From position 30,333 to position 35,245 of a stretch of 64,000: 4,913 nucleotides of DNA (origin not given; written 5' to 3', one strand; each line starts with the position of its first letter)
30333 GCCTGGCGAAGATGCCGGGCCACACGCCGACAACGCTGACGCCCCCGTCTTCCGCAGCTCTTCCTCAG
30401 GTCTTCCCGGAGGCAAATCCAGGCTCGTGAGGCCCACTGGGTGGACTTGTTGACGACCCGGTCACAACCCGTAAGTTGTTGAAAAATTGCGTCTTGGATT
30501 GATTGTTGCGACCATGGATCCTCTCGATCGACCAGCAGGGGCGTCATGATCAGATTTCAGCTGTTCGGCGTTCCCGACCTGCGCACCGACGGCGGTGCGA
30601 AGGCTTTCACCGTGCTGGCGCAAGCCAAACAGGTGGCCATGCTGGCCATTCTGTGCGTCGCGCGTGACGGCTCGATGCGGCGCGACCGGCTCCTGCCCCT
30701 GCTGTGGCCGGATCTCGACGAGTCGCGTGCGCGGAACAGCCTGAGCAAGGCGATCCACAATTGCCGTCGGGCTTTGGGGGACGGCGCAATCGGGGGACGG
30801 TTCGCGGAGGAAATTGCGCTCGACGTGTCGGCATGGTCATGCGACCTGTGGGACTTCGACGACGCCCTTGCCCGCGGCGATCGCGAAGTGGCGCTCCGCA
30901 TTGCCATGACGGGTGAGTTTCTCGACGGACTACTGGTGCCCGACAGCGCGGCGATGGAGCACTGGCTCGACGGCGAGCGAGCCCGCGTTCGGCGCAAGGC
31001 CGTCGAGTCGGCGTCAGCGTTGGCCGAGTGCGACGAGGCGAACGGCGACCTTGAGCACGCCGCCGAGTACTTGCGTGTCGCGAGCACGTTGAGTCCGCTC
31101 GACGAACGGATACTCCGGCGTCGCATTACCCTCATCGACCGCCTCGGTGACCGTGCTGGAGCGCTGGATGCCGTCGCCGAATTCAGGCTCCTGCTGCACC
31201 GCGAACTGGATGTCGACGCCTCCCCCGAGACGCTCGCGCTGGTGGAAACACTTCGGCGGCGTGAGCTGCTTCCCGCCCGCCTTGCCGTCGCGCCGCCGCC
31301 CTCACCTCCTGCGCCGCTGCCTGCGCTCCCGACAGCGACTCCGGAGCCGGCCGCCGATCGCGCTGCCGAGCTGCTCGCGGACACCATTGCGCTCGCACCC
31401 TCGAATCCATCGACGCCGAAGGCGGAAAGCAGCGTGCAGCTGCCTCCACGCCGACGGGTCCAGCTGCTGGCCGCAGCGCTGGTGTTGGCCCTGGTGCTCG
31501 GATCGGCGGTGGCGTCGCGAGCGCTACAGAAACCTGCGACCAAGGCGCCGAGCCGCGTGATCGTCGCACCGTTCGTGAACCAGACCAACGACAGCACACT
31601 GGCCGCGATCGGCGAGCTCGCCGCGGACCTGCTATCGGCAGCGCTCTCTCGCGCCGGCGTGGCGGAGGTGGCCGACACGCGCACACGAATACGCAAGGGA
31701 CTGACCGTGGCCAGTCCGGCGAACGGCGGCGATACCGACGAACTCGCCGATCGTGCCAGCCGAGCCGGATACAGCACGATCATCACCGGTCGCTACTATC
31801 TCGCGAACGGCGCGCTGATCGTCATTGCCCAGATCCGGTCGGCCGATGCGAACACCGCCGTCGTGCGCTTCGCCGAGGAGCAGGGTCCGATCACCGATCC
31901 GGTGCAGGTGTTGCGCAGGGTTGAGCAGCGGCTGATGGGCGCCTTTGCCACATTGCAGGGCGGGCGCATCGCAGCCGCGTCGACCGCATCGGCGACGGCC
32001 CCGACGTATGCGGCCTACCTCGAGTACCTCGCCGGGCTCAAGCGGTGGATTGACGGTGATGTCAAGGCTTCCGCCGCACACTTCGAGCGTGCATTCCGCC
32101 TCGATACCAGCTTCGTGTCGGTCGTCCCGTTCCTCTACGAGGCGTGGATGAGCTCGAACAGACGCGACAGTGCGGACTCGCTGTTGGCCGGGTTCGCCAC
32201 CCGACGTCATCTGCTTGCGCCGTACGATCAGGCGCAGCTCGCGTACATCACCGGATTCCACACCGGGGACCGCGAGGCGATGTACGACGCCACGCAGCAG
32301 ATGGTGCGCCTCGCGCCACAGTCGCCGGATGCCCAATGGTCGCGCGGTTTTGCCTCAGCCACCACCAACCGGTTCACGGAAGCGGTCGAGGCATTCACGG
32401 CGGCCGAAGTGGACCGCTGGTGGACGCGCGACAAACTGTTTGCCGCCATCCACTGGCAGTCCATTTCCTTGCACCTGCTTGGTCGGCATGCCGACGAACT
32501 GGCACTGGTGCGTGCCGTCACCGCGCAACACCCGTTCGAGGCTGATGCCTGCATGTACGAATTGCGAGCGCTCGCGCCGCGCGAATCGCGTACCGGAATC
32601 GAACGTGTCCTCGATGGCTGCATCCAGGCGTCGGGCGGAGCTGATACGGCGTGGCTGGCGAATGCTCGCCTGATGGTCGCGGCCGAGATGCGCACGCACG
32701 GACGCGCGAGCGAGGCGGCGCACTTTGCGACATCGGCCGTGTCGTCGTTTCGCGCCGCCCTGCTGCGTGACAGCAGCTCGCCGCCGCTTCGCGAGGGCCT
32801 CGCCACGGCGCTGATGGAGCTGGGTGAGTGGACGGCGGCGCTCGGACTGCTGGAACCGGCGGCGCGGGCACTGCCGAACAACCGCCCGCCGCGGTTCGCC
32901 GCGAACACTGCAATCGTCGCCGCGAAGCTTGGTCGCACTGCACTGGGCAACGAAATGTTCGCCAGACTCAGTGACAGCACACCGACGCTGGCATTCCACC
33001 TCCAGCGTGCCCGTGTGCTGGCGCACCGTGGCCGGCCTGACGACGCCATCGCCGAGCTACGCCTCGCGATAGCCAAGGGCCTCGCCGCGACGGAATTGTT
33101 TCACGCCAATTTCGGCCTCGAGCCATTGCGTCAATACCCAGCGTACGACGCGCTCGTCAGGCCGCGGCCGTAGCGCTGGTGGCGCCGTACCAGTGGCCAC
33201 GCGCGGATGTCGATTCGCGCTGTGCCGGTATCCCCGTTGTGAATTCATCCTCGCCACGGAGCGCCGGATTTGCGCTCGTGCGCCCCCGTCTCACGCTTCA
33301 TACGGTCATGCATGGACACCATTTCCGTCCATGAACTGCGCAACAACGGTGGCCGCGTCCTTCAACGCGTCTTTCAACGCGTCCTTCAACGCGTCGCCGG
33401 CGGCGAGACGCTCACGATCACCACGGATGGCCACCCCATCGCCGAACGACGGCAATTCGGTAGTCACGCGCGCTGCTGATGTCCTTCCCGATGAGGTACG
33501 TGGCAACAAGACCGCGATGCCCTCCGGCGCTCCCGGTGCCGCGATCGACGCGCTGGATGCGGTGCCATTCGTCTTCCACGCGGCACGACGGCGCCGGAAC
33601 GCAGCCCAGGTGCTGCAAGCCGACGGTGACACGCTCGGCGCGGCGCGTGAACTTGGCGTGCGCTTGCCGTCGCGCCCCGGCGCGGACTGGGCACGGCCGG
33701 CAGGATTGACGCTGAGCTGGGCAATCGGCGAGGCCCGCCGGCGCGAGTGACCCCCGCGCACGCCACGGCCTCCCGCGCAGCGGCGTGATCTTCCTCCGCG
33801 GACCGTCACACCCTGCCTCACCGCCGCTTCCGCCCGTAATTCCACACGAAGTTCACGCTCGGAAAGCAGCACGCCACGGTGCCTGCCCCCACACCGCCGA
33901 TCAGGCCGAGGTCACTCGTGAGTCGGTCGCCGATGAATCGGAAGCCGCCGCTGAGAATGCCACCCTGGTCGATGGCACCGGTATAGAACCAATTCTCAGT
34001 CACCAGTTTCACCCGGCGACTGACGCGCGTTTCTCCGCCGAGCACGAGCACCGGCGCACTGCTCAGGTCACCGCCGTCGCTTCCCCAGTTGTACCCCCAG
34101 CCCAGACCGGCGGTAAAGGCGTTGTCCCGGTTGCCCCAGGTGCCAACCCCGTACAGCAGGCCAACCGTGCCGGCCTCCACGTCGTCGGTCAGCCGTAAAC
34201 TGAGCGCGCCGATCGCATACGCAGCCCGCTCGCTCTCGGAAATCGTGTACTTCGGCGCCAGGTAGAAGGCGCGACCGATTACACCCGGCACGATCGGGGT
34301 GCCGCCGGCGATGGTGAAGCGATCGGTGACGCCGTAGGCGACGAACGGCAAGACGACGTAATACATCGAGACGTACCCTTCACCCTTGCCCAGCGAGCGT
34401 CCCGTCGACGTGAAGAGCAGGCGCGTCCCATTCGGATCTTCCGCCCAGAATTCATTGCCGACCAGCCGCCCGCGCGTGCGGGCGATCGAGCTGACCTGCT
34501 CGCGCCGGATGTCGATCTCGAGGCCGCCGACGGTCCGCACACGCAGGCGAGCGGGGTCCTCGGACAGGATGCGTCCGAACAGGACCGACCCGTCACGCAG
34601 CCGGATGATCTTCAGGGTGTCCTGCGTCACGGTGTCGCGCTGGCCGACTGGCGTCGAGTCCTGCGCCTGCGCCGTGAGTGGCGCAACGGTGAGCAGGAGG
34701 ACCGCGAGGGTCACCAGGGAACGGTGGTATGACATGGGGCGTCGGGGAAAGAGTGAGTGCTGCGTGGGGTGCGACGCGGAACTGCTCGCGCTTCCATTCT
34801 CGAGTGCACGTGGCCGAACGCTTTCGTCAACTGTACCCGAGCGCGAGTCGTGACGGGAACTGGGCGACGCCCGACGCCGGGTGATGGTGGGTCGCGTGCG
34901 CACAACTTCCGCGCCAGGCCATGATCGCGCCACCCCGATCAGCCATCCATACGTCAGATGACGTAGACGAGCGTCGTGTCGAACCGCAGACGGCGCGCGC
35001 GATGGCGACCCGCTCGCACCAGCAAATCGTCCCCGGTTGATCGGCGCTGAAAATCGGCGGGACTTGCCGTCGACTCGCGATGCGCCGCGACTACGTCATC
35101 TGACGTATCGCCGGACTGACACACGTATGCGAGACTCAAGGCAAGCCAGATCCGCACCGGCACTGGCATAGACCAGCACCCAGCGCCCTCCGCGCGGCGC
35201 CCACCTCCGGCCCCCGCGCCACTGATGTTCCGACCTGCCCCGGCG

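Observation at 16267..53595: Seven same-orientation copies of a QueG-derived repeat (up to ~265 bp) divide 37 kb into cassette-like blocks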

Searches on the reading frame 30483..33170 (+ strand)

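Call 8: search_protein_families(library=pfam, proteins=[window:30483-33170:+], max_evalue=0.01)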
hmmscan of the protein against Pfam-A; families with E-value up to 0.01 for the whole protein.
window:30483-33170:+ (896 aa): 8 families
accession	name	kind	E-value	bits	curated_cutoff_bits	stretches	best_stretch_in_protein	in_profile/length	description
PF03704.23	BTAD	-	1.1e-10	42.5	22.1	1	152-258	41-146/146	Bacterial transcriptional activator domain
PF07719.23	TPR_2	-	4.1e-08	33.2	27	0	839-864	4-29/34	Tetratricopeptide repeat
PF14559.12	TPR_19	-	1.1e-07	32.5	25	1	750-800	8-58/68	Tetratricopeptide repeat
PF13428.12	TPR_14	-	7.2e-07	29.7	23.5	0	770-805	4-39/44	Tetratricopeptide repeat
PF13424.12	TPR_12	-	5.9e-05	23.6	30.1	0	701-757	21-76/77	Tetratricopeptide repeat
PF13432.12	TPR_16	-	8.7e-05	23.3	32.7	1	810-864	4-59/65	Tetratricopeptide repeat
PF17680.6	FlgO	-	0.0036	17.6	22.6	1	353-457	16-115/130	FlgO protein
PF00486.34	Trans_reg_C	-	0.0066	16.9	26.2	0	47-100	7-59/77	Transcriptional regulatory protein, C terminal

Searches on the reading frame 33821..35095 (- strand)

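Call 9: search_protein_families(library=pfam, proteins=[window:33821-35095:-], max_evalue=0.01)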
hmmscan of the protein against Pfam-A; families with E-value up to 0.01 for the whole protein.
window:33821-35095:- (425 aa): 0 families

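Call 11: search_protein_families(library=ncbifam, proteins=[window:33821-35095:-], max_evalue=0.1)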
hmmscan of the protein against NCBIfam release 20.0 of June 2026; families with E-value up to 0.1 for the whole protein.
window:33821-35095:- (425 aa): 1 family
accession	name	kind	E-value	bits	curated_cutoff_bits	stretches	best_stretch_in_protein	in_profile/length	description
TIGR02603.1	CxxCH_TIGR02603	domain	0.0016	18.4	68.15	1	162-206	61-105/134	putative heme-binding domain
